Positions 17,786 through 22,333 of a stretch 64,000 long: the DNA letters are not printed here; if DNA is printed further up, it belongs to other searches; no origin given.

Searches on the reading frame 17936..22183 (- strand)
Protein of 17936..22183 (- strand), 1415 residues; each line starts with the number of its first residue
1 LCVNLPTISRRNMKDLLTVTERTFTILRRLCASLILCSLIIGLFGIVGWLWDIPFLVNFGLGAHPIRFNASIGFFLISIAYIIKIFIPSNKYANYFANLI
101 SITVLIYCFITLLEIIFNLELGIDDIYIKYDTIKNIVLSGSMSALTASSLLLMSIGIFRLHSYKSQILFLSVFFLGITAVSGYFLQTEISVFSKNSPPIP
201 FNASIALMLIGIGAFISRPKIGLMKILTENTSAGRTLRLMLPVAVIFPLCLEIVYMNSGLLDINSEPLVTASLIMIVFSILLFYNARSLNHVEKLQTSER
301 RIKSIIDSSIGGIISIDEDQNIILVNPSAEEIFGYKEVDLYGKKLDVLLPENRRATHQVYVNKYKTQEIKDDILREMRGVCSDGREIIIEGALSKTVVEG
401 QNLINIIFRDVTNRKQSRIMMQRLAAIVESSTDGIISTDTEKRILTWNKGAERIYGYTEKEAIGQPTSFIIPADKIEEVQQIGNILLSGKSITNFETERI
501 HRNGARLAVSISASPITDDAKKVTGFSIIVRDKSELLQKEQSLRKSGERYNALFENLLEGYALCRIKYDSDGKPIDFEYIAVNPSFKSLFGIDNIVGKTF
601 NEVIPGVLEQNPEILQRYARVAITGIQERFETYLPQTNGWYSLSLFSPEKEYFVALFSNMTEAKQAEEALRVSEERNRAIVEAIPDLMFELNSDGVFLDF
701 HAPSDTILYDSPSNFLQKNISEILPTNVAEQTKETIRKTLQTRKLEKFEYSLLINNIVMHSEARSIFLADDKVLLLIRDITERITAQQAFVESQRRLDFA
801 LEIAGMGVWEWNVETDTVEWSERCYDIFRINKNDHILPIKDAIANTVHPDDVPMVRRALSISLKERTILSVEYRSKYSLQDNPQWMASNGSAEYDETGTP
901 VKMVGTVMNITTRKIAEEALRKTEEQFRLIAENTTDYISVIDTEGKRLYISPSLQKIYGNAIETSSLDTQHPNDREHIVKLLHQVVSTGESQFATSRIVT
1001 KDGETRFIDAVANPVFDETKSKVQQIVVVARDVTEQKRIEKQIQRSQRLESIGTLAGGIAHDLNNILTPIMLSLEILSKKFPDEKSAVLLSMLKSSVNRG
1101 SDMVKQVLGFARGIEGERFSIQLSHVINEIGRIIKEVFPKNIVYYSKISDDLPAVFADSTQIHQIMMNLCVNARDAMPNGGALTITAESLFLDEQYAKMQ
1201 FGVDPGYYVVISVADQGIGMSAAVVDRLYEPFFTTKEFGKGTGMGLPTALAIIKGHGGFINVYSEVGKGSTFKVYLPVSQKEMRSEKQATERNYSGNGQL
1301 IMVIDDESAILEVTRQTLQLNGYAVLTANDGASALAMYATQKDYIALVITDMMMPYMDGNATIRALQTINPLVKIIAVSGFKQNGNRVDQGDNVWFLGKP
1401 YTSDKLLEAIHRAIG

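Call 5: search_protein_families(library=pfam, proteins=[window:17936-22183:-], max_evalue=0.01)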
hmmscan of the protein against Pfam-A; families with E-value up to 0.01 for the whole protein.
window:17936-22183:- (1415 aa): 12 families
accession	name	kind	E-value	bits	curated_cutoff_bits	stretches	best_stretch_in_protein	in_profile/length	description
PF00989.32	PAS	-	1.3e-44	151.2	22.6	3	423-532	2-112/113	PAS fold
PF08448.16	PAS_4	-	9.3e-44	148.6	23.1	4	428-535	1-107/110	PAS fold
PF13426.13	PAS_9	-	2.3e-38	131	27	3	433-535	2-103/103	PAS domain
PF08447.18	PAS_3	-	3.5e-33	114.2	25.6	3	818-907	2-89/89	PAS fold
PF13188.13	PAS_8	-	8.9e-27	92.5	21.8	3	300-351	1-49/65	PAS domain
PF02518.31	HATPase_c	-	5.6e-19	69.1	26.4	1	1158-1279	2-110/111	Histidine kinase-, DNA gyrase B-, and HSP90-like ATPase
PF00072.30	Response_reg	-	1.4e-17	64.3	30.2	1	1301-1410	1-110/111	Response regulator receiver domain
PF00512.31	HisKA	-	3.2e-09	37.2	26.9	1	1053-1113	3-63/66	His Kinase A (phospho-acceptor) domain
PF13596.12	PAS_10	-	4.4e-06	27.7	22.1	0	429-532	6-104/106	PAS domain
PF12860.13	PAS_7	-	0.00037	21.1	27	0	430-470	3-44/115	PAS fold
PF06576.17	DUF1133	-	0.0029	17.5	23.1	1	377-454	92-166/176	Protein of unknown function (DUF1133)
PF10090.15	HPTransfase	-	0.0035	17.5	22.9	0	1164-1188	34-58/123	Histidine phosphotransferase C-terminal domain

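Call 6: search_protein_families(library=ncbifam, proteins=[window:17936-22183:-], max_evalue=0.01)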
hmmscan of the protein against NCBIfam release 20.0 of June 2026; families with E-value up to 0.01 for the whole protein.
window:17936-22183:- (1415 aa): 130 families (the best 25 are shown)
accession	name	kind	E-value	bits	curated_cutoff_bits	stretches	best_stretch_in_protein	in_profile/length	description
NF046020.1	HisKinCckABruc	equivalog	1.5e-103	347.3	1000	1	895-1410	316-863/868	cell cycle histidine kinase CckA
NF052573.1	HisKinEspAMyxo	equivalog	2.6e-92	310.1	1400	2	786-1371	121-703/755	serine histidine kinase EspA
NF008468.0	PRK11360.1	equivalog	1.5e-84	284.6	646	3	918-1283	261-613/616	two-component system sensor histidine kinase AtoS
NF010076.0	PRK13557.1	subfamily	1.2e-78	264.9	631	1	992-1413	103-532/540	histidine kinase famiy protein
NF046026.1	HisKinCckACaul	equivalog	3.2e-78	263.5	1000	1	1024-1410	274-672/678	cell cycle histidine kinase CckA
NF010411.0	PRK13837.1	equivalog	1.1e-77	261.9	647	1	1023-1414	421-812/828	two-component system VirA-like sensor kinase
TIGR00229.1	sensory_box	domain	4.4e-76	253.1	22.9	4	421-543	4-126/126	PAS domain S-box protein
NF041777.1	sens_FixL_Rhizob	equivalog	6.4e-65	219.7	850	4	801-1281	2-484/485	sensor protein FixL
NF052574.1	HisKinEspCMyxo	equivalog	5.2e-59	200.2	1200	2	976-1413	342-782/785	serine histidine kinase EspC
NF053781.1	cdiGMPphdstlr2612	equivalog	7.3e-48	163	1600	3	776-1052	568-845/1268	Tlr1612 family c-di-GMP phosphodiesterase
NF046044.1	PnpS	equivalog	8.8e-45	153.4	400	3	914-1277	42-390/390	two-component system histidine kinase PnpS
NF047874.1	MASE3_PAS_HK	subfamily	2e-36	126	560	5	1206-1292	549-639/655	MASE3 domain-containing sensor histidine kinase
NF008302.0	PRK11091.1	equivalog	1.8e-35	122.3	838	1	963-1408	197-637/779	aerobic respiration two-component sensor histidine kinase ArcB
NF007688.0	PRK10364.1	equivalog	2.4e-35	122.2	479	1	1033-1282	221-455/460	two-component system sensor histidine kinase ZraS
NF047466.1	hybrid_RR_LvrB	exception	3.2e-35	122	500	1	1028-1278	128-376/377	hybrid histidine kinase/response regulator LvrB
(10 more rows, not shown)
